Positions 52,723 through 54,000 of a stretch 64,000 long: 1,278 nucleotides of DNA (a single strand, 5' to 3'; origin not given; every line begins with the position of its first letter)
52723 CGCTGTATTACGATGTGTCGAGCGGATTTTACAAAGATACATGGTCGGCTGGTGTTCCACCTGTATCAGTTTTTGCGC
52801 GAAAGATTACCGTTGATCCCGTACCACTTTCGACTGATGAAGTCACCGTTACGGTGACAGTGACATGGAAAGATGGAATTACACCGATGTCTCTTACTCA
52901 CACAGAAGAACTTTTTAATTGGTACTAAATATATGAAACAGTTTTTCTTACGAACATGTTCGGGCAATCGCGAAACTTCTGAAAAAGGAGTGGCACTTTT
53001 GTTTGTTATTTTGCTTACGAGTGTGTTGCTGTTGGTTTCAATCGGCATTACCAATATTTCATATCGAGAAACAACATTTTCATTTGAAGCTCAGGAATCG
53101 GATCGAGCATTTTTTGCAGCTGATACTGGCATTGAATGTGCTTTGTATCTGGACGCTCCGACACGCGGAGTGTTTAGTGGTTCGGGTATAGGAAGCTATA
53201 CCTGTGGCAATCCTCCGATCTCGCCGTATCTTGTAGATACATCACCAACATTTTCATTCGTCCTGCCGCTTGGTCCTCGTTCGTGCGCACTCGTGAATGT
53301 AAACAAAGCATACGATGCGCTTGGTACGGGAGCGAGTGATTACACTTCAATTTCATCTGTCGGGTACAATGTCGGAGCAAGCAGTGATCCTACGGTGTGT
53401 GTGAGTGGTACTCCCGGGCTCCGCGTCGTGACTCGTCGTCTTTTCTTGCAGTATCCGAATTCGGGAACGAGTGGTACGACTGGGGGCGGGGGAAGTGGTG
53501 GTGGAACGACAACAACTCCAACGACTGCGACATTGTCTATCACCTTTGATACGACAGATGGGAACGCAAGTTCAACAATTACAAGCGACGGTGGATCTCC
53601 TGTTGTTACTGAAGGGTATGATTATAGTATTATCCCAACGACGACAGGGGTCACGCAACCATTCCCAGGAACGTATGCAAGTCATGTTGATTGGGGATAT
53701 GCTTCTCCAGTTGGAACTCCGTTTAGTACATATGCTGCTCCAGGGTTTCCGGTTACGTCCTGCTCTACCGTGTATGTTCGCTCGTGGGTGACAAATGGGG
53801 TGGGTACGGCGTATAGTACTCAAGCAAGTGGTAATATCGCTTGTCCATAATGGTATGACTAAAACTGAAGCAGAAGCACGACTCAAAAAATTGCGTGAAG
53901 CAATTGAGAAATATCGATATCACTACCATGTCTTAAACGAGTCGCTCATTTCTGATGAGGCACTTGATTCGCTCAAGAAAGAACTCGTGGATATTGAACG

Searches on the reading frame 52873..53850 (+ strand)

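Call 115: search_protein_families(library=pfam, proteins=[window:52873-53850:+], max_evalue=0.001)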
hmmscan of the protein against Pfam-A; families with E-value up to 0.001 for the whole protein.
window:52873-53850:+ (325 aa): 1 family
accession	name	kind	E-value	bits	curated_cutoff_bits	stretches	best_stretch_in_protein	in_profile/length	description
PF14341.11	PilX_N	-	0.00011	22.5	25.5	1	38-88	1-51/51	PilX N-terminal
